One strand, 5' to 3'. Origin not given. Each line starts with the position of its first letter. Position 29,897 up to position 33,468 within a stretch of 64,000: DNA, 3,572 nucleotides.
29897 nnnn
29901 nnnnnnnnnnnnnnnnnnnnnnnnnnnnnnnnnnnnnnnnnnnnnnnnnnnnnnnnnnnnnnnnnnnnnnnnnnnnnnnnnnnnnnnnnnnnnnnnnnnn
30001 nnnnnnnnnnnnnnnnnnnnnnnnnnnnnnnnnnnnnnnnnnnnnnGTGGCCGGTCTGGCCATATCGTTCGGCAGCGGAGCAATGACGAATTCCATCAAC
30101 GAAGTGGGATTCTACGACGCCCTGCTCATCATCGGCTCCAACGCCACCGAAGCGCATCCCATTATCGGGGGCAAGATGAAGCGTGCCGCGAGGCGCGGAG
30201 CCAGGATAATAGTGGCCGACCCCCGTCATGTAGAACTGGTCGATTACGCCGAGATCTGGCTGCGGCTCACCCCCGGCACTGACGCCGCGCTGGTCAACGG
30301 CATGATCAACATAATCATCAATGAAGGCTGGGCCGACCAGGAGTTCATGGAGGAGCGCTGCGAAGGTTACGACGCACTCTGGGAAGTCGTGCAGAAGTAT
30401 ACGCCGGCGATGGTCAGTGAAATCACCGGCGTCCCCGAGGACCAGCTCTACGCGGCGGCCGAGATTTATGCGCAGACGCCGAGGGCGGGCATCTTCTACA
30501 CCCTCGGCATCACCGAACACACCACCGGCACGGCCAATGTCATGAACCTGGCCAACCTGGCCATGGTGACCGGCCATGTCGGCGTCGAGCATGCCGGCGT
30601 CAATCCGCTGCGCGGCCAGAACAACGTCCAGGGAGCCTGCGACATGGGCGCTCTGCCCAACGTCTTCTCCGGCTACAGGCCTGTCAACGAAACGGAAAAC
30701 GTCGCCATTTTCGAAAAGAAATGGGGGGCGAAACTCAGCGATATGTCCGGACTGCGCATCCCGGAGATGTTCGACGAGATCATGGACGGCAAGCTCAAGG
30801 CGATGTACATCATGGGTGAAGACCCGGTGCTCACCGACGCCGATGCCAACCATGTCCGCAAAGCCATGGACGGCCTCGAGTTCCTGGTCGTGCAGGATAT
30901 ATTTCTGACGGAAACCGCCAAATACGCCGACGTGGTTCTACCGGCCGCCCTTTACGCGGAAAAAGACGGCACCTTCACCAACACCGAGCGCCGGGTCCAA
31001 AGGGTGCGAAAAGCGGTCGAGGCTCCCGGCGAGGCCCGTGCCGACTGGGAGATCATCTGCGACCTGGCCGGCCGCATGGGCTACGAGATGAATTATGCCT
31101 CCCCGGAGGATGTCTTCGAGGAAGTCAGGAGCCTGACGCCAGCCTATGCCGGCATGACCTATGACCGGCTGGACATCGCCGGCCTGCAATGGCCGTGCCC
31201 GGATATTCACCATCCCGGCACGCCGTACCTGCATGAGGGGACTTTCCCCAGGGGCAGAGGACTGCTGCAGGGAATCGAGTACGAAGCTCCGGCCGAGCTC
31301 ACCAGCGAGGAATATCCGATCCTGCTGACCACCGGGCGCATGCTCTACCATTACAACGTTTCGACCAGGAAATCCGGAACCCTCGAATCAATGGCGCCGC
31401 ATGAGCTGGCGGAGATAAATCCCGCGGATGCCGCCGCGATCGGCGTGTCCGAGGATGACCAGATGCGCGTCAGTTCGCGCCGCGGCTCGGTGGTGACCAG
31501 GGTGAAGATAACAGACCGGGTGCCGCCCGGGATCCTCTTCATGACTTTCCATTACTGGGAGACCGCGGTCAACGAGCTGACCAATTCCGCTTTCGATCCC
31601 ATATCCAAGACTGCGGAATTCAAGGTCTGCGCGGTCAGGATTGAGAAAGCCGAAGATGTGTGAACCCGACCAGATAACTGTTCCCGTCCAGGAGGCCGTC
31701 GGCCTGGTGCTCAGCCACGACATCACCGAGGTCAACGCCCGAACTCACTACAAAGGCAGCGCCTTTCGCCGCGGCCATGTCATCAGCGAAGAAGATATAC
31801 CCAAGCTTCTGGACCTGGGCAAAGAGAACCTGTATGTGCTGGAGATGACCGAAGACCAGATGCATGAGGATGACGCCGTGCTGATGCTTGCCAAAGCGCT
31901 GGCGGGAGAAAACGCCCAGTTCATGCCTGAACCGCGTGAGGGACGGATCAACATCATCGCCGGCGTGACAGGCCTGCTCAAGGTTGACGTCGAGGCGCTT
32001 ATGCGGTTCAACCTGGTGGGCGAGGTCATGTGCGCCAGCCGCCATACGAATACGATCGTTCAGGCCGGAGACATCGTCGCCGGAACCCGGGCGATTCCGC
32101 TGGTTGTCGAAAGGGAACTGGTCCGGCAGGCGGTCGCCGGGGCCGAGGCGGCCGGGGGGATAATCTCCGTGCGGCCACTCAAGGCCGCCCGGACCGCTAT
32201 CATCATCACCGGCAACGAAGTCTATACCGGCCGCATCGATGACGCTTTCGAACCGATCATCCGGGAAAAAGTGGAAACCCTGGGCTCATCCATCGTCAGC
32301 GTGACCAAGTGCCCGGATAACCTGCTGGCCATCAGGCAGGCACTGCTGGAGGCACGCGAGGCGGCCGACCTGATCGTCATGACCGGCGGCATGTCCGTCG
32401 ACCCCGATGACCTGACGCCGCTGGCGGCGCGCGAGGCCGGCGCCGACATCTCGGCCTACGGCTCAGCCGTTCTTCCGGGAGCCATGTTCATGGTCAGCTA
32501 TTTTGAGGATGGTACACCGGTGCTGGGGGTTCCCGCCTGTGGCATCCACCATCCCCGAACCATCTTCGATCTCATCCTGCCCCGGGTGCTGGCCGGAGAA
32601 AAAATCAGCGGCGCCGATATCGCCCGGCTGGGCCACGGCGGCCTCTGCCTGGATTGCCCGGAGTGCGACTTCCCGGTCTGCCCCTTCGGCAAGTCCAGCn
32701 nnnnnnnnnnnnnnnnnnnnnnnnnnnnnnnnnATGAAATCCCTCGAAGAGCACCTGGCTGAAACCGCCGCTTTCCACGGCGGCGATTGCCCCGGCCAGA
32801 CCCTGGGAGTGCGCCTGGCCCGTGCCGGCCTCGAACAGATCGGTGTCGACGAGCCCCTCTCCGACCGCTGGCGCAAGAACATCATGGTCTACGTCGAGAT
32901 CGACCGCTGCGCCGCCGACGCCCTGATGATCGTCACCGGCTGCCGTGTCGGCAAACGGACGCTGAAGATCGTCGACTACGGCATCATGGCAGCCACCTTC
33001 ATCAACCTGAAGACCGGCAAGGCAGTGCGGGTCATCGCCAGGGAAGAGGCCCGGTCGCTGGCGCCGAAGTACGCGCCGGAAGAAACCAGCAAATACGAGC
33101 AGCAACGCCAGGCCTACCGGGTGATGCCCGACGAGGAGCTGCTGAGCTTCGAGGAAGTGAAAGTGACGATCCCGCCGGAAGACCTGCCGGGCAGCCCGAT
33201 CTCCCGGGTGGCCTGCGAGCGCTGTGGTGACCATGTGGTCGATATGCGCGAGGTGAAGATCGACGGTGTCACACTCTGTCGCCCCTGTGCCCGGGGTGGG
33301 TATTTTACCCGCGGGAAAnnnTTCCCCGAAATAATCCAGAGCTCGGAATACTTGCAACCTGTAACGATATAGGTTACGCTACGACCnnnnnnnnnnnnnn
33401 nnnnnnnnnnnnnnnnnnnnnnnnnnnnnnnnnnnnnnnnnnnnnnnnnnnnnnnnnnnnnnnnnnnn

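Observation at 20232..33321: Molybdenum/tungsten cofactor region bracketed by two paralogous MoeA-like plus FmdE-like gene pairs around the Sec-FDH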

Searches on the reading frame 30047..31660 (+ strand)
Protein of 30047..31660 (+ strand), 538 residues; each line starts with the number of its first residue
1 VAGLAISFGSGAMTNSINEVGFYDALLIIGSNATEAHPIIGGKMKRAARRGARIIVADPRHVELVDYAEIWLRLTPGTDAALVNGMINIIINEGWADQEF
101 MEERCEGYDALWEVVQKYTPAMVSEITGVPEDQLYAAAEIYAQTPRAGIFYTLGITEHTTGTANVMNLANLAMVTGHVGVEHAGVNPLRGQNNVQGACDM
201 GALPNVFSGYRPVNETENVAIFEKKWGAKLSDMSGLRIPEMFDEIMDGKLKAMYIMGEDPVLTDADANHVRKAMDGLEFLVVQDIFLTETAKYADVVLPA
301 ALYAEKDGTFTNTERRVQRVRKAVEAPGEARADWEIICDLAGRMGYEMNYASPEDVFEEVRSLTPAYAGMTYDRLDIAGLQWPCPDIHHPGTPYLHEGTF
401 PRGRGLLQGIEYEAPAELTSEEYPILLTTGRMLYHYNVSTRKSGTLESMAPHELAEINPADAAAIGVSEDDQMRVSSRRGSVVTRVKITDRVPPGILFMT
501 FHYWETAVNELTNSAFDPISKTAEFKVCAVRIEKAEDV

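Call 13: search_protein_families(library=pfam, proteins=[window:30047-31660:+], max_evalue=0.001)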
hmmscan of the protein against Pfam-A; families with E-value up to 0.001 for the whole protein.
window:30047-31660:+ (538 aa): 2 families
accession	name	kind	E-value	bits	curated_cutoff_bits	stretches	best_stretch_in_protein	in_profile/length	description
PF00384.28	Molybdopterin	-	2.3e-61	208.2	24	1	12-342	97-352/353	Molybdopterin oxidoreductase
PF01568.27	Molydop_binding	-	1.8e-33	115.3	26.8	1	426-529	2-110/110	Molydopterin dinucleotide binding domain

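Call 75: search_protein_families(library=ncbifam, proteins=[window:30047-31660:+], max_evalue=1e-10)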
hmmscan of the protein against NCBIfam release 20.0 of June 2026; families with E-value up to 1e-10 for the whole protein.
window:30047-31660:+ (538 aa): 23 families
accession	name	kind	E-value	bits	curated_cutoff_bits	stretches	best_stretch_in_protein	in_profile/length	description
TIGR01591.1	Fdh-alpha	equivalog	3.6e-201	669.7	666.25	1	2-532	135-672/672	formate dehydrogenase subunit alpha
NF047855.1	AssmNtatRedNasC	equivalog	2e-128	429.6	1100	1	12-533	170-707/708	assimilatory nitrate reductase catalytic subunit NasC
NF041323.1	Nitr_red_NasA_Halo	equivalog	2.6e-85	287.3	1000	1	7-532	137-672/673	assimilatory nitrate reductase NasA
NF010055.0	PRK13532.1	equivalog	1.2e-62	212.3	904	2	108-343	328-570/830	nitrate reductase catalytic subunit NapA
TIGR01553.1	formate-DH-alph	equivalog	1e-61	208.9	814.2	3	97-216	349-471/1009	formate dehydrogenase-N subunit alpha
TIGR01706.1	NAPA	equivalog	9.3e-59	199.5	930.55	2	108-346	328-573/830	periplasmic nitrate reductase subunit alpha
NF041513.1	formate_DH_Act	exception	1.7e-55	188.4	1400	3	244-367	565-706/1067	formate dehydrogenase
TIGR01701.1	Fdhalpha-like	subfamily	1.1e-51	175.9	582.15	1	2-534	178-743/744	FdhF/YdeP family oxidoreductase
TIGR02166.1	dmsA_ynfE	subfamily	5.2e-44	150.5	777.7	2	118-353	331-566/794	DMSO/selenate family reductase complex A subunit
TIGR00509.1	bisC_fam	subfamily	9.2e-41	139.9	1017.55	1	44-362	197-528/772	molybdopterin guanine dinucleotide-containing S/N-oxide reductase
NF012032.0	PRK15488.1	equivalog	1e-40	139.5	694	1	44-351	220-534/759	thiosulfate reductase PhsA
TIGR02693.1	arsenite_ox_L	equivalog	1.5e-34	119.1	359.05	1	52-345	267-574/806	arsenate reductase (azurin) large subunit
TIGR03479.1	DMSO_red_II_alp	subfamily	1.3e-31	109.6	984.75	1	108-345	388-644/913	molybdopterin-dependent oxidoreductase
NF005895.0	PRK07860.1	equivalog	1.9e-29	102.3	802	1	176-366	494-680/811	NADH-quinone oxidoreductase subunit G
NF041885.1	selenate_YnfE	exception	9.6e-29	99.8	1675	1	13-110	209-311/805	selenate/tellurate reductase subunit YnfE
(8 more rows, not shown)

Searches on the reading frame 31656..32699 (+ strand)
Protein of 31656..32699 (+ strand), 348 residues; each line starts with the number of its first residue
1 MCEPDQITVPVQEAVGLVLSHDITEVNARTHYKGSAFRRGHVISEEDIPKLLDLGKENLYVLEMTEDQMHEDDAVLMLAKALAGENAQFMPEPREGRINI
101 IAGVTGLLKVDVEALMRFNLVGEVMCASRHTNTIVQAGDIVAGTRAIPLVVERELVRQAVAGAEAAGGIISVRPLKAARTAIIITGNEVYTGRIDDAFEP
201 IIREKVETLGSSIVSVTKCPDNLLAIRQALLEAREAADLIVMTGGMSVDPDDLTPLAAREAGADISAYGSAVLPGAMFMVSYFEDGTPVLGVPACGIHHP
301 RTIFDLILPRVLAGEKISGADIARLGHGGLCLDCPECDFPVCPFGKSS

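Call 10: search_protein_families(library=pfam, proteins=[window:31656-32699:+], max_evalue=0.01)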
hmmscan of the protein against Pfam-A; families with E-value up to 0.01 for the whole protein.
window:31656-32699:+ (348 aa): 1 family
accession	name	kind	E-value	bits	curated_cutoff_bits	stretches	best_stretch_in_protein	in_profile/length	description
PF00994.29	MoCF_biosynth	-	3.2e-22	79.2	26.6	1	181-295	1-126/144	Probable molybdopterin binding domain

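Call 12: search_protein_families(library=ncbifam, proteins=[window:31656-32699:+], max_evalue=0.001)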
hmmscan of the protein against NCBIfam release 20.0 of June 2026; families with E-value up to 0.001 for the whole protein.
window:31656-32699:+ (348 aa): 11 families
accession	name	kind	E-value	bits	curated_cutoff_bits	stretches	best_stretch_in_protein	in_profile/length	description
TIGR00177.1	molyb_syn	domain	2.6e-16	59.9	85.35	1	179-304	3-129/148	molybdenum cofactor synthesis domain-containing protein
NF011068.0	PRK14498.1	equivalog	5.5e-13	47.8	534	1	124-293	135-307/647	molybdopterin biosynthesis protein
NF001813.0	PRK00549.1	equivalog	7e-11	41.8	379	1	179-255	2-78/414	competence/damage-inducible protein A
NF011067.0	PRK14497.1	equivalog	4.5e-10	38.7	536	1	149-295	151-302/546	putative molybdopterin biosynthesis protein MoeA/unknown domain fusion protein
TIGR00200.1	cinA_nterm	subfamily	8.9e-09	34.5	243.15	1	181-260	5-84/414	CinA family nicotinamide mononucleotide deamidase-related protein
NF007960.1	PRK10680.1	equivalog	9.3e-09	34.5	440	1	60-276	54-278/401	molybdopterin molybdotransferase MoeA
NF002947.1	PRK03604.1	equivalog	1.1e-08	34.7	285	1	175-260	143-229/301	bifunctional molybdenum cofactor biosynthesis protein MoaC/MoaB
NF002291.0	PRK01215.1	equivalog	6.4e-08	32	293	1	180-258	6-84/264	nicotinamide mononucleotide deamidase-related protein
NF011060.0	PRK14491.1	equivalog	1.4e-06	27.1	532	1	133-293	326-489/598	bifunctional molybdopterin-guanine dinucleotide biosynthesis adaptor protein MobB/molybdopterin molybdotransferase MoeA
NF050098.1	MoeA_actino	exception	1.9e-06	26.9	560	1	6-249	19-253/400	molybdopterin molybdotransferase MoeA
NF002978.0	PRK03673.1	equivalog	6.7e-05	21.9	496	1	180-262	4-86/398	nicotinamide mononucleotide deamidase-related protein YfaY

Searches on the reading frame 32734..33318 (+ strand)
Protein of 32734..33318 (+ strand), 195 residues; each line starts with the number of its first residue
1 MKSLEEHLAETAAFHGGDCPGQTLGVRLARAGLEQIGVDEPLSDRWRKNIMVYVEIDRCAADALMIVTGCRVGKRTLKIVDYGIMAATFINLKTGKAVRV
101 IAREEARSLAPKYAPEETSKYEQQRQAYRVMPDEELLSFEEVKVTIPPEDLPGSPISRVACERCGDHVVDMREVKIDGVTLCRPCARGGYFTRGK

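Call 10: search_protein_families(library=pfam, proteins=[window:32734-33318:+], max_evalue=0.01)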
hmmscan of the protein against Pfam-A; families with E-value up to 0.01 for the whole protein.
window:32734-33318:+ (195 aa): 2 families
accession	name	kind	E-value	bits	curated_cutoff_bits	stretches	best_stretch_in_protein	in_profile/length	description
PF02663.19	FmdE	-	6.2e-32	110.9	22.9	1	14-136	1-131/133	FmdE, Molybdenum formylmethanofuran dehydrogenase operon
PF01258.23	zf-dskA_traR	-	1e-06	29.1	24.9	1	158-187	4-32/36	Prokaryotic dksA/traR C4-type zinc finger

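Call 12: search_protein_families(library=ncbifam, proteins=[window:32734-33318:+], max_evalue=0.001)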
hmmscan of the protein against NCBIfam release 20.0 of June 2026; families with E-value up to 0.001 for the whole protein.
window:32734-33318:+ (195 aa): 0 families
